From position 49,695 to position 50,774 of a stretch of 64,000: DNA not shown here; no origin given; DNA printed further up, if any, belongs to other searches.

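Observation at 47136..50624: PilB/GspE-type ATPase twice the normal size: duplicated endonuclease-like N-terminal modules plus a ~400-aa Pro/Ala-rich linker with DNA-level repeats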

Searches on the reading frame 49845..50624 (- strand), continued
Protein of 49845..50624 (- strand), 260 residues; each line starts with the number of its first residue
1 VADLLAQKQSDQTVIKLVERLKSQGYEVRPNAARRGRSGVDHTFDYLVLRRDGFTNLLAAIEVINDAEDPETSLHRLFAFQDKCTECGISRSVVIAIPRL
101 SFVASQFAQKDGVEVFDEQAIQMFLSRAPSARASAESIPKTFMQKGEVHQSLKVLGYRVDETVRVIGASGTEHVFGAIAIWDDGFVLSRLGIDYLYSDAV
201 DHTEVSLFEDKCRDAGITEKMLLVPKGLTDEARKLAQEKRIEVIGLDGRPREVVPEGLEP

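Call 45: find_related_loci(query=A3, collection=genome_contigs, flank=8000)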
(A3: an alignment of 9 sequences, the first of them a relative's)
Query A3 (448 aa) in genome_contigs; peptide patterns used: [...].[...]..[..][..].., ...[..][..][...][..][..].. (x = any residue, [..] = any of these).
95 stretches matched a pattern; 59 encode a relative of the query (tblastn E <= 1e-3); 57 distinct loci.
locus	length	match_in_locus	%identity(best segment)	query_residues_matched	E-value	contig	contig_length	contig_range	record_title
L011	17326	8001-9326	72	2-448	0e+0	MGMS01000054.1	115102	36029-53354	MAG: Chloroflexi bacterium RBG_13_51_36 RBG_13_scaffold_82, whole genome shotgun sequence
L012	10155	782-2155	73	1-448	0e+0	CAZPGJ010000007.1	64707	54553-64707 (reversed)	MAG TPA_asm: uncultured Dehalococcoidales bacterium isolate binchicken_co294_83 genome assembly, contig: NODE_747_length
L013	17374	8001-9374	72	1-448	0e+0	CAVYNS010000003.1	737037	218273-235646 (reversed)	MAG: uncultured Chloroflexia bacterium isolate MFD04408.bin.1.133 genome assembly, contig: contig_27545, whole genome sh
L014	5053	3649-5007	72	1-448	0e+0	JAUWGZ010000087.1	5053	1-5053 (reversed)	MAG: Dehalococcoidia bacterium isolate CSMAG_2255 CSMAG_2255_k141_400045_length_5053_cov_8.0000, whole genome shotgun se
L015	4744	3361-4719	71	1-448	0e+0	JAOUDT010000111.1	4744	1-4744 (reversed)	MAG: Dehalococcoidia bacterium isolate 4_1_Jan_SF_Bin38 4_1_Jan_SF_Bin38_scaffold_9594_c1, whole genome shotgun sequence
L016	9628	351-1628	73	23-448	0e+0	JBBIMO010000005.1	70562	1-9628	MAG: Chloroflexota bacterium isolate BQS170218_bin_234 NODE_252_length_70562_cov_6.910420, whole genome shotgun sequence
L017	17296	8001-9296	73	14-443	0e+0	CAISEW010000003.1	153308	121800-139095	MAG: uncultured Chloroflexi bacterium isolate AlinenSedimentsD2_bin-0330 genome assembly, contig: bin-0330:03/63, whole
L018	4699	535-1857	73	10-448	0e+0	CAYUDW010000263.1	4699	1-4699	MAG TPA_asm: uncultured candidatus Brocadiaceae bacterium isolate SRP068000_co1_552 genome assembly, contig: NODE_44491_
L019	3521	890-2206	69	12-448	0e+0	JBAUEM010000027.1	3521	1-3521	MAG: Dehalococcoidia bacterium isolate MFD13097_ilm_asm_bin13 k127_336494, whole genome shotgun sequence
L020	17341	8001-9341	69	6-448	0e+0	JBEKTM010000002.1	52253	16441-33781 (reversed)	MAG: Dehalococcoidia bacterium isolate SPRUCE 558 SPRUCE_558_2, whole genome shotgun sequence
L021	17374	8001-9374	70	10-448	0e+0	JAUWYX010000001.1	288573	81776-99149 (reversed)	MAG: Dehalococcoidia bacterium isolate CSMAG_2721 CSMAG_2721_k141_633655_length_288573_cov_101.7769, whole genome shotgu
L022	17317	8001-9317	70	12-448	0e+0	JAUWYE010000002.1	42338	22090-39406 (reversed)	MAG: Dehalococcoidia bacterium isolate CSMAG_2702 CSMAG_2702_k141_703911_length_42338_cov_19.3047, whole genome shotgun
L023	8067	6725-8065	70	10-448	0e+0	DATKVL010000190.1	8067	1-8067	MAG TPA_asm: Dehalococcoidia bacterium isolate SMAG_U14132 k141_1235025, whole genome shotgun sequence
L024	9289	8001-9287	69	16-448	0e+0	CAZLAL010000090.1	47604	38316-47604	MAG TPA_asm: uncultured Dehalococcoidales bacterium isolate SRP067234_co1_241 genome assembly, contig: k99_399484, whole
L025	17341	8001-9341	66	12-448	0e+0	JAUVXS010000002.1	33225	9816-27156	MAG: Dehalococcoidia bacterium isolate CSMAG_1222 CSMAG_1222_k141_1368287_length_33225_cov_8.9947, whole genome shotgun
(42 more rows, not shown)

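Call 49: search_solved_structures(query=A2, max_evalue=1, show_alignments=2)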
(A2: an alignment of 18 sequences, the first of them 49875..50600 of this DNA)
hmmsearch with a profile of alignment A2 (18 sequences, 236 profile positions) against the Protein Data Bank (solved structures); distinct sequences matched with E-value up to 1: 1.
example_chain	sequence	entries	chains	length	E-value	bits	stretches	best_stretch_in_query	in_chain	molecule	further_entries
1y88_A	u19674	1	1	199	0.013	18.2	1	134-232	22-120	Hypothetical protein AF1548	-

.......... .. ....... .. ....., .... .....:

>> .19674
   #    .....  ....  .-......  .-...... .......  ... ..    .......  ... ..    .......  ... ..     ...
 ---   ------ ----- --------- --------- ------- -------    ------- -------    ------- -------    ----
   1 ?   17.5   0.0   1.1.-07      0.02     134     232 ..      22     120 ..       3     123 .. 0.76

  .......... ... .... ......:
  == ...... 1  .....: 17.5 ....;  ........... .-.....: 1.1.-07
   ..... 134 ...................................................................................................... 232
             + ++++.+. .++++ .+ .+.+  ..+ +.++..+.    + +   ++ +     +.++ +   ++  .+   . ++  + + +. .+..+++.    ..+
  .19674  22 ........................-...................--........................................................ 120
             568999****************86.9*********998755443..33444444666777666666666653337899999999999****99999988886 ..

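Call 51: list_cluster_members(proteins=[P0028, P0029, P0014, P0019, P0039, P0026, P0004, P0006, P0017, P0094])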
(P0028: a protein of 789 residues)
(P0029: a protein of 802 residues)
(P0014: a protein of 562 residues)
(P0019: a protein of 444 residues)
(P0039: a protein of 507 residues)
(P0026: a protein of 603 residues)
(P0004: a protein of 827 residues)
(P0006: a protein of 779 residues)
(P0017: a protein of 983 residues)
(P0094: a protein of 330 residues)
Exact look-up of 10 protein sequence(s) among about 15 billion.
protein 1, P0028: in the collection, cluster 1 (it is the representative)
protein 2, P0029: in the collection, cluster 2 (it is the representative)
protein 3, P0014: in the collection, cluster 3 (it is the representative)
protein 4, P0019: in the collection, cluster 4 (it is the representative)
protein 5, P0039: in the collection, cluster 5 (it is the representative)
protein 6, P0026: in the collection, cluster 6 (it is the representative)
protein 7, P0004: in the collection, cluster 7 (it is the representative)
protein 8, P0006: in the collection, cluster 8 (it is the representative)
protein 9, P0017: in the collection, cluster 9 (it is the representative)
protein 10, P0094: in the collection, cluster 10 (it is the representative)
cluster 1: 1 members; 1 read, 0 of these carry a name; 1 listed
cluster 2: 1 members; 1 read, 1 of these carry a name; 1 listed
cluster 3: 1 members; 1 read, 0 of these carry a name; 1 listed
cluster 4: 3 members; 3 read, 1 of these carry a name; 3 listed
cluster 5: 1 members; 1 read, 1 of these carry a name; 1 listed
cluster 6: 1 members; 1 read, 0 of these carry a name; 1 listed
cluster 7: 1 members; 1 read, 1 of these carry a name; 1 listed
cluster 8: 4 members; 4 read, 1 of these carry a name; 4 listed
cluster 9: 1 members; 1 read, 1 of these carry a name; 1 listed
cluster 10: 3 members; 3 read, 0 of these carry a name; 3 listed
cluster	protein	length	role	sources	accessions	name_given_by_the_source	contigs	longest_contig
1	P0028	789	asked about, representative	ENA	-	-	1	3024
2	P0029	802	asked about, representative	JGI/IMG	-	general secretion pathway protein E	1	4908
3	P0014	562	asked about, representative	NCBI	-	-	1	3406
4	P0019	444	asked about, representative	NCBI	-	-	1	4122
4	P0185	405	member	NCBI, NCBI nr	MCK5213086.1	MAG: hypothetical protein KAQ74_04105, partial [Dehalococcoidia bacterium] | hypothetical protein [Dehalococcoidia bacterium]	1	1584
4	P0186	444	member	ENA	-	-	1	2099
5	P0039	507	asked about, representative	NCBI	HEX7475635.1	MAG TPA: ATPase, T2SS/T4P/T4SS family, partial [Dehalococcoidales bacterium]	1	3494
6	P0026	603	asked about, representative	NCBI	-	-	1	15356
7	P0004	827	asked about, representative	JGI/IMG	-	CheY-like chemotaxis protein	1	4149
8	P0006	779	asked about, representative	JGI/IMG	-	-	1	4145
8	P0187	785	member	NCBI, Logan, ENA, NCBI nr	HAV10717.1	MAG TPA: hypothetical protein DCX22_03770 [Dehalococcoidia bacterium] | hypothetical protein [Dehalococcoidia bacterium]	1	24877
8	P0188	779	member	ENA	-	-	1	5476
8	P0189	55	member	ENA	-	-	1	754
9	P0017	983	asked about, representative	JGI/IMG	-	DNA-binding response OmpR family regulator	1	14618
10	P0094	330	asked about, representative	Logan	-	-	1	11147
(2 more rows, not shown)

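Call 57: predict_structure(alignment_id=A4)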
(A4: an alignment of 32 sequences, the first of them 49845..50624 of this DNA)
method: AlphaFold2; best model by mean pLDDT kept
length: 260 residues; sequences in the alignment: 32
mean_pLDDT: 89.5   pTM: 0.80
mean pLDDT of the five models: 89.5, 87.6, 87.3, 87.2, 86.7
residues with pLDDT >= 90: 190; 70-90: 49; 50-70: 11; < 50: 10
segments of 3 or more residues with pLDDT < 50: 251-260
pLDDT, mean of each block of 10 residues (from residue 1): 83 94 94 96 96 89 91 94 95 94 94 93 87 63 90 93 96 97 92 90 97 95 92 96 81 43
secondary structure, 60 per line:
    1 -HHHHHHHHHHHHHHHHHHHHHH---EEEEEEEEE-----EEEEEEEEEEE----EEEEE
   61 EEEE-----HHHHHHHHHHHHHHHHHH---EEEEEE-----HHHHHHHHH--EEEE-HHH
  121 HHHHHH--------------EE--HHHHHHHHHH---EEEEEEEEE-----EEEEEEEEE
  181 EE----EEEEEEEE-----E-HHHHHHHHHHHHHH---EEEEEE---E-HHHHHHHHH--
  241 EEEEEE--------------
elements in order: H2-23 E27-35 E41-51 E56-64 H70-87 E91-96 H102-110 E113-116 H118-126 H145-154 E158-166 E172-182 E187-194 H202-215 E219-224 H230-238 E241-246

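Call 59: fold_search(model_id=the predicted structure, library=pdb)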
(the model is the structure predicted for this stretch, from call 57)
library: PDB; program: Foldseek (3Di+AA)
matches with E <= 10: 1105; with E <= 0.001: 3
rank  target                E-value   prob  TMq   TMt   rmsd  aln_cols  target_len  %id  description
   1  1y88                  3.2e-05  1.00  0.34  0.47   2.1       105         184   21  Crystal Structure of Protein of Unknown Function AF1548 (released 2004-12-21)
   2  8ypy_F                4.2e-04  0.63  0.18  0.16  21.6       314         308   11  Crystal strcuture of human phosphoribosyl pyrophosphate synthetase2 (PRPS2) in complex with ligands (released 2025-03-19)
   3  2vld_B                9.8e-04  1.00  0.29  0.33   3.5       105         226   16  crystal structure of a repair endonuclease from Pyrococcus abyssi (released 2009-05-19)
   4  2vld_A                1.3e-03  1.00  0.29  0.33   4.0       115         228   16  crystal structure of a repair endonuclease from Pyrococcus abyssi (released 2009-05-19)
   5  9nl2_A                1.6e-03  1.00  0.24  0.07   5.3       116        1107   11  Structure of R2 retrotransposon protein from Platysternon megacephalum initiating target-primed reverse transcription (released 2025-06-18)
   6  8ypz_B                2.7e-03  0.51  0.21  0.18  20.6       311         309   10  Crystal strcture of human phosphoribosyl pyrophosphate synthetase 1 (PRPS1) in complex with GDP (released 2025-03-19)
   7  8yq0_L                3.9e-03  0.38  0.18  0.16  20.4       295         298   10  Crystal structure of human phosphoribosyl pyrophosphate synthetase 1(PRPS1) chimera swapped with three residues from P (released 2025-03-19)
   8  8ypz_A                4.2e-03  0.30  0.17  0.15  20.8       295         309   10  Crystal strcture of human phosphoribosyl pyrophosphate synthetase 1 (PRPS1) in complex with GDP (released 2025-03-19)
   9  8q43_A                4.7e-03  1.00  0.33  0.22   3.8       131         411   13  Crystal structure of cA4-bound Can2 (E341A) in complex with oligo-C DNA (released 2023-11-22)
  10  5xog_E                5.0e-03  1.00  0.24  0.29  10.4       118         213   13  RNA Polymerase II elongation complex bound with Spt5 KOW5 and Elf1 (released 2017-08-16)
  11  8q41_B                6.0e-03  1.00  0.33  0.21   3.7       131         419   13  Crystal structure of Can2 (E341A) bound to cA4 and TTTAAA ssDNA (released 2023-11-22)
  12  1k83_E                6.3e-03  1.00  0.21  0.26   1.7        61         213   15  Crystal Structure of Yeast RNA Polymerase II Complexed with the Inhibitor Alpha Amanitin (released 2002-02-13)
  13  7bdv_A                7.6e-03  1.00  0.33  0.25   4.2       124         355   16  Structure of Can2 from Sulfobacillus thermosulfidooxidans in complex with cyclic tetra-adenylate (cA4) (released 2021-03-03)
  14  5gke_A                7.6e-03  1.00  0.29  0.31   4.4       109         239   17  Structure of EndoMS-dsDNA1 complex (released 2016-11-02)
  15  6wxw_A                9.1e-03  1.00  0.29  0.21   2.9        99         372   18  crystal structure of apo Card1 (released 2020-12-30)
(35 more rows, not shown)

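Call 69: search_protein_families(library=pfam, proteins=[P0165], max_evalue=0.01)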
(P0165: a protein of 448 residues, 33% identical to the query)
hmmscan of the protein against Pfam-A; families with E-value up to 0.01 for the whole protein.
P0165 (448 aa): 3 families
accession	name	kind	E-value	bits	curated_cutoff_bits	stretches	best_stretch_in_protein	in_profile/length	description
PF18551.6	TackOD1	-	4.1e-39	134.5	32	1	18-197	7-186/188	Thaumarchaeal output domain 1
PF04471.18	Mrr_cat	-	2.9e-07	31.1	21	0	347-447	14-110/115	Restriction endonuclease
PF19769.4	CPxCG_zf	-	0.008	16.4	27.2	0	138-192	1-57/183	CPxCG-related zinc finger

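Call 74: predict_structure(alignment_id=A3)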
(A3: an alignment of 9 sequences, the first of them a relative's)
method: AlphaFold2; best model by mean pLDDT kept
length: 448 residues; sequences in the alignment: 9
mean_pLDDT: 76.0   pTM: 0.61
mean pLDDT of the five models: 76.0, 73.1, 71.0, 69.8, 69.1
residues with pLDDT >= 90: 86; 70-90: 244; 50-70: 63; < 50: 55
segments of 3 or more residues with pLDDT < 50: 1-16, 106-117, 126-135, 149-155, 326-332
pLDDT, mean of each block of 10 residues (from residue 1): 28 48 87 87 80 89 89 89 77 64 51 45 52 52 60 53 71 61 64 86 80 81 85 85 90 80 88 90 85 90 88 84 60 58 83 88 85 88 80 88 91 85 89 88 80
secondary structure, 60 per line:
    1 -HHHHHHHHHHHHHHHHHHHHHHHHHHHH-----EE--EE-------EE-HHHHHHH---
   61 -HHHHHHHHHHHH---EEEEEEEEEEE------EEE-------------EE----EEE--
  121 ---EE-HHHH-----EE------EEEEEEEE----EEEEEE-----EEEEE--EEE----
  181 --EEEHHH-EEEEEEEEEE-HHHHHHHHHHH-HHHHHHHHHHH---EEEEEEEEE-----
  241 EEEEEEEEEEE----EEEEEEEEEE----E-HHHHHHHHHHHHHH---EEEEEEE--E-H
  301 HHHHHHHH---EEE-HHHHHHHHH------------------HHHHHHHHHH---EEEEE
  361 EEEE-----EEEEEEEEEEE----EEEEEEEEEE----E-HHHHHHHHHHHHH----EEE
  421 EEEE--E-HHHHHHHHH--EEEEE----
elements in order: H2-29 H51-57 H62-73 E77-87 E94-96 E116-118 H127-130 E144-151 E156-161 E167-171 E174-176 E183-185 E190-199 H201-211 H213-223 E227-235 E241-251 E256-265 H272-285 E289-295 H300-308 E312-314 H316-324 H343-352 E356-364 E370-380 E385-394 H401-413 E418-424 H429-437 E440-444

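Call 83: search_protein_families(library=padloc, proteins=[window:49845-50624:-, P0165], max_evalue=0.01)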
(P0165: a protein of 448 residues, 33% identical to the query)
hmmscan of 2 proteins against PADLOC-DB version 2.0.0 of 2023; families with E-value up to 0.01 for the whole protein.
window:49845-50624:- (260 aa): 0 families

P0165 (448 aa): 0 families
